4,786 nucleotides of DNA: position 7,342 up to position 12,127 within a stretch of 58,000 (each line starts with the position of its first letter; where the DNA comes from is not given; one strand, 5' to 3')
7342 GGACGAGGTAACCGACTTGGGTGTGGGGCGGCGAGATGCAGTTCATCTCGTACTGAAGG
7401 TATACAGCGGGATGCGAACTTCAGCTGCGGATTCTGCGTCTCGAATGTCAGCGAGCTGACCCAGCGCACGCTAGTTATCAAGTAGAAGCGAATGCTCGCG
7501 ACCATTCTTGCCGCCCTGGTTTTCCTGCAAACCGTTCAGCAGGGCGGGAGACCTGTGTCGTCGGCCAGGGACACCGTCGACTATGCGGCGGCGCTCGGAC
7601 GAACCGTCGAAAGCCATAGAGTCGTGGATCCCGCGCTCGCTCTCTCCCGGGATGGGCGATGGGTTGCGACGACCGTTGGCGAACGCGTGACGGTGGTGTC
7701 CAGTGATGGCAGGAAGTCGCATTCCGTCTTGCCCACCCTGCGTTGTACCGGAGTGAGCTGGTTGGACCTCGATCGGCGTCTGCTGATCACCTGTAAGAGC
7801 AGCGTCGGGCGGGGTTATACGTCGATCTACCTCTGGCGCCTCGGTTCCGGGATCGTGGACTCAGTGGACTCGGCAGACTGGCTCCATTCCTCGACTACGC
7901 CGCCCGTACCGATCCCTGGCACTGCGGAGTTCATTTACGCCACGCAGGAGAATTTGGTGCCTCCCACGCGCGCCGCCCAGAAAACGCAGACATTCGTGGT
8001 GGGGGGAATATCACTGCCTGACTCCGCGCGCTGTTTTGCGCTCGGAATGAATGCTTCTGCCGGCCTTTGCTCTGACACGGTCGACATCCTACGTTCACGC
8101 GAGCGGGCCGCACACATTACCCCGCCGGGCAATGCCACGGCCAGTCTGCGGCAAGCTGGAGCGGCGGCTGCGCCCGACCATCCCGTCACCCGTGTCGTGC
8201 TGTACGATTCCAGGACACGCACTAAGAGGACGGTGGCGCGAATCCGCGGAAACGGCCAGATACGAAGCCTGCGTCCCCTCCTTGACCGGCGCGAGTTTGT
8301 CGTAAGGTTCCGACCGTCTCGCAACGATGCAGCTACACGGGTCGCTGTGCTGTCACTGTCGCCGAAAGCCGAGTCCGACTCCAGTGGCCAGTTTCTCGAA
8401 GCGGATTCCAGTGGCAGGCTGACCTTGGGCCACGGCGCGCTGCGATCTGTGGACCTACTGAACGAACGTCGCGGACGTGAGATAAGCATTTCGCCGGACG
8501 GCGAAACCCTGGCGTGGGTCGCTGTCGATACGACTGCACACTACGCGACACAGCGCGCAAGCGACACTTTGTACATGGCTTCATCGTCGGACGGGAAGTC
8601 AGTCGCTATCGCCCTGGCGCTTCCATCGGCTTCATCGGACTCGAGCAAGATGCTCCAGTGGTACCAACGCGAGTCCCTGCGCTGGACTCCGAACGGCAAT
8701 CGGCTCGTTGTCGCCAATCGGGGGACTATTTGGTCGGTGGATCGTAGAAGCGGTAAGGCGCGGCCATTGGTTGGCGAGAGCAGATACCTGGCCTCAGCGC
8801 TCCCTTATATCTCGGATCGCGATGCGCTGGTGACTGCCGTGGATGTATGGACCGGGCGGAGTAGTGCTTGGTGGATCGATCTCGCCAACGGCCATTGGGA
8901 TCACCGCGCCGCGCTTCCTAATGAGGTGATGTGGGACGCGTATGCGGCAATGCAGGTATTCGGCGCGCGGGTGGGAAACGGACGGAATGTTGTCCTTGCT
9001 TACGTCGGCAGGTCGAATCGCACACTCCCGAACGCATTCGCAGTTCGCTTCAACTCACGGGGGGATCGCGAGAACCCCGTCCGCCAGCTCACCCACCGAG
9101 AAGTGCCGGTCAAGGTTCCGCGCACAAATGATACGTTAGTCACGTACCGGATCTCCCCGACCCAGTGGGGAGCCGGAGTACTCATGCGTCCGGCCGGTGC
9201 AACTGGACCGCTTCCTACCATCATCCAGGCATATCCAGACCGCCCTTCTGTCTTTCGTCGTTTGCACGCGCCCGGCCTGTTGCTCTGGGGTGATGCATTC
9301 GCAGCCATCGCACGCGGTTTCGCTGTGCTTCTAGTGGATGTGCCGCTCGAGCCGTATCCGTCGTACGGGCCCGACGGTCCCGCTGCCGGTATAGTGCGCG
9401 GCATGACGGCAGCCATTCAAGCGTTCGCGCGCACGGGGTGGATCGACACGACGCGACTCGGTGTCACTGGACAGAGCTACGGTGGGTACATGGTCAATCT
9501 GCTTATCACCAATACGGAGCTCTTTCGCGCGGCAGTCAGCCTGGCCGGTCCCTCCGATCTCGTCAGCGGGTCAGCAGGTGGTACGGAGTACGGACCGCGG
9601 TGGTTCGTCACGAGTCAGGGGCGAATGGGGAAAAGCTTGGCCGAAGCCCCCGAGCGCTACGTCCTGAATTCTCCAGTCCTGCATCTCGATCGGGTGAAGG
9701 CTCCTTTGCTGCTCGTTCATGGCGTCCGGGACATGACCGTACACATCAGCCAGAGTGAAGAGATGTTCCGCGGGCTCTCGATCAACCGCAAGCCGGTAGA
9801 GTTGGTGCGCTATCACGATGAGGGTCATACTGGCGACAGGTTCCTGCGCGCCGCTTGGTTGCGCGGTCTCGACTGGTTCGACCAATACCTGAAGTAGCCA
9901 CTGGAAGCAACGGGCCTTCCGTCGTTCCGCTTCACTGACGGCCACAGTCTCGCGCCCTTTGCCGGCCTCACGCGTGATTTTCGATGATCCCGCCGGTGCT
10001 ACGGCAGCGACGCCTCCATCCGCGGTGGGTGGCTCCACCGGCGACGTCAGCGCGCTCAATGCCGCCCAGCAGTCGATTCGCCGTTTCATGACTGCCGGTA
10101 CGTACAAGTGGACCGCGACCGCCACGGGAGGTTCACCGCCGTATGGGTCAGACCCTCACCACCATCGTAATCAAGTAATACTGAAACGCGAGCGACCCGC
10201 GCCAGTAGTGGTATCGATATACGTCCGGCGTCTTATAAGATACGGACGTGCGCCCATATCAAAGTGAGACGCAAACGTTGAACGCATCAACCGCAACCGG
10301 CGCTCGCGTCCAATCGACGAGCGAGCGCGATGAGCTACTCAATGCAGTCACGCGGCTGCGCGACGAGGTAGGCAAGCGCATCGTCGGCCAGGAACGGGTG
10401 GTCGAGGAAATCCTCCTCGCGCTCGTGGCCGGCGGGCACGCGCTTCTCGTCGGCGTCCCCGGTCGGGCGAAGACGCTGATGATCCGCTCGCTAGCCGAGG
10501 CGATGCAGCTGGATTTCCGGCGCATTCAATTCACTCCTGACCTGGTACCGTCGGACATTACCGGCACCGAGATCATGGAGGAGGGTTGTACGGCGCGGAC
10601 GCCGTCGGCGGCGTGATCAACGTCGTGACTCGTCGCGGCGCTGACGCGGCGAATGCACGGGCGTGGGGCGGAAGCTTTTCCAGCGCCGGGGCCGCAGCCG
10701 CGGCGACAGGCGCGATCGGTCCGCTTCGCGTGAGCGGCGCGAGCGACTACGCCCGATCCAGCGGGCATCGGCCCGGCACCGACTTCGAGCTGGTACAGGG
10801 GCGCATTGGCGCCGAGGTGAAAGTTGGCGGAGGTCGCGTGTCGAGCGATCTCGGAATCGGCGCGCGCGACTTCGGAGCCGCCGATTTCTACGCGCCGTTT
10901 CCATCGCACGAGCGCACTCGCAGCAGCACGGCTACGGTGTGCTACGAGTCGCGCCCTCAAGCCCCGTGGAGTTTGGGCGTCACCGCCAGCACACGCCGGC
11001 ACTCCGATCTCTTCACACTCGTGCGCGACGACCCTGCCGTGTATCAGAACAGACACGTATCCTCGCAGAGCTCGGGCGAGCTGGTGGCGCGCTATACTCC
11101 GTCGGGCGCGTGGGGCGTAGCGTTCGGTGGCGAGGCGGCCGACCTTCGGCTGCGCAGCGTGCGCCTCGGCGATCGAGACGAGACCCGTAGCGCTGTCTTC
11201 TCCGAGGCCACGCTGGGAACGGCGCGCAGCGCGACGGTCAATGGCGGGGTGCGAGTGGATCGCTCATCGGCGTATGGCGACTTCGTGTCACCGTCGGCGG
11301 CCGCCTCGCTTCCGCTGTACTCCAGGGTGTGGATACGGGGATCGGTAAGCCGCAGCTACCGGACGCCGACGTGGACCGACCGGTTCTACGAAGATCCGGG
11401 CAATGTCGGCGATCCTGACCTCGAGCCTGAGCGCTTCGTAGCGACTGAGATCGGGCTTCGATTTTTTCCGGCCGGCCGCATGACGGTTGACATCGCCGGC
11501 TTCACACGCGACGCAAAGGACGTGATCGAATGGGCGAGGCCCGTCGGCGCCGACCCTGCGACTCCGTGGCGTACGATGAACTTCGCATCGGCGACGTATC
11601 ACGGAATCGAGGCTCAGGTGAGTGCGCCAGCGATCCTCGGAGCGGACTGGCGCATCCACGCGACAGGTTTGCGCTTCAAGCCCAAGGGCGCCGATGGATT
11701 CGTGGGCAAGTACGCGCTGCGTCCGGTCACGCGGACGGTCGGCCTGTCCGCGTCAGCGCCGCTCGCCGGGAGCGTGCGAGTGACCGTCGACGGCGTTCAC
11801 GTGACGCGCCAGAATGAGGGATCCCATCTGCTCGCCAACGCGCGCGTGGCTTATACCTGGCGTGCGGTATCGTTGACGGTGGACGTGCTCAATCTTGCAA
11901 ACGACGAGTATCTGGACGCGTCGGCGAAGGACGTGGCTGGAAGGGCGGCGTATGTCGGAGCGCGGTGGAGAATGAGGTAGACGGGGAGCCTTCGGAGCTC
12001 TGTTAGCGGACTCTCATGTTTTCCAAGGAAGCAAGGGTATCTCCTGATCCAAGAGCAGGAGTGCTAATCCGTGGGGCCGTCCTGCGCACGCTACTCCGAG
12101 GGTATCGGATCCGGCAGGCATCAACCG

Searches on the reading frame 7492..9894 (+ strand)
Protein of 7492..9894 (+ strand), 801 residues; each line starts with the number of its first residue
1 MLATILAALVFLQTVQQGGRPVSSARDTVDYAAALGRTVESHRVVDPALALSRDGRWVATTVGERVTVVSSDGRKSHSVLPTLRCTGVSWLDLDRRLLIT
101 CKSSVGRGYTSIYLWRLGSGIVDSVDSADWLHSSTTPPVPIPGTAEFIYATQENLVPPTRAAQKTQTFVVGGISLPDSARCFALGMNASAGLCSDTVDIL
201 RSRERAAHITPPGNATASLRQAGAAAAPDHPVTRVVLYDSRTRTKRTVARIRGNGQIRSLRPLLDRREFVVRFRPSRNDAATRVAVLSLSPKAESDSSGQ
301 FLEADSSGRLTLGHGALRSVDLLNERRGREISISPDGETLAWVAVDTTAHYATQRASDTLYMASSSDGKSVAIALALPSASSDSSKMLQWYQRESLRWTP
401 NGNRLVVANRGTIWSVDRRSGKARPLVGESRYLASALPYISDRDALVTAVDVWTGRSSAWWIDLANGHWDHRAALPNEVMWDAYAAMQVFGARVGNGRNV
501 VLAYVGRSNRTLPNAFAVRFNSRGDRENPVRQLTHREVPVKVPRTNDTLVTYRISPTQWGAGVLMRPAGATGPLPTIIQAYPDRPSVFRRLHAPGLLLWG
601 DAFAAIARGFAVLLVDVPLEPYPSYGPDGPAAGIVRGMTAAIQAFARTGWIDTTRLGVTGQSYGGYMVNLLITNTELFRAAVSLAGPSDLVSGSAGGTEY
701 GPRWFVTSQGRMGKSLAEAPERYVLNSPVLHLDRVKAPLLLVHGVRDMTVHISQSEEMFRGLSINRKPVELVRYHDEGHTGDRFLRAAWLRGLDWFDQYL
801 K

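Call 65: search_protein_families(library=pfam, proteins=[window:7492-9894:+], max_evalue=0.0001)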
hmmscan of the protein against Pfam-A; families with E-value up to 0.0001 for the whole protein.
window:7492-9894:+ (801 aa): 4 families
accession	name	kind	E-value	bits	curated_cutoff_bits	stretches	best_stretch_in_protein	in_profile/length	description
PF00326.27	Peptidase_S9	-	1.5e-27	96.9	22.6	1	638-801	48-211/213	Prolyl oligopeptidase family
PF20434.5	BD-FAE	-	2.7e-08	34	26.8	1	651-759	86-212/215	BD-FAE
PF02129.25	Peptidase_S15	-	2.8e-08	34.2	23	0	564-692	9-134/262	X-Pro dipeptidyl-peptidase (S15 family)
PF01738.24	DLH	-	5.8e-06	26.5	21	1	634-780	77-187/217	Dienelactone hydrolase family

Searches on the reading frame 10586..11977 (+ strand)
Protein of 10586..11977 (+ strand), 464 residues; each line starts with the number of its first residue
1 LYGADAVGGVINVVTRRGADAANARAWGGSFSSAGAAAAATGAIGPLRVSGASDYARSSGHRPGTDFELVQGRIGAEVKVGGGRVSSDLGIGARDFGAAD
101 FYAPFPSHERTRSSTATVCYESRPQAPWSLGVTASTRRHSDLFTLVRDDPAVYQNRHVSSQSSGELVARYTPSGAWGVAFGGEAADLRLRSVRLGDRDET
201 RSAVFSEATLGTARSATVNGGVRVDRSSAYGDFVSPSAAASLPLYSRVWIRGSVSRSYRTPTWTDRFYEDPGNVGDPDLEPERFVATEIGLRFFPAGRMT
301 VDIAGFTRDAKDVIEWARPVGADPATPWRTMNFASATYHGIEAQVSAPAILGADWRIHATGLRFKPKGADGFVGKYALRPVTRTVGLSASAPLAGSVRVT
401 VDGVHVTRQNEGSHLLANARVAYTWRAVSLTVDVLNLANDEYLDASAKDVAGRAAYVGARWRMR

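Call 65: search_protein_families(library=pfam, proteins=[window:10586-11977:+], max_evalue=0.0001)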
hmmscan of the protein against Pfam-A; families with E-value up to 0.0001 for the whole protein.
window:10586-11977:+ (464 aa): 1 family
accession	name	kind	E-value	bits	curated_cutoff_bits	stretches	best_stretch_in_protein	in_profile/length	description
PF00593.30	TonB_dep_Rec_b-barrel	-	2.3e-24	87.5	27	1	94-437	42-436/436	TonB dependent receptor-like, beta-barrel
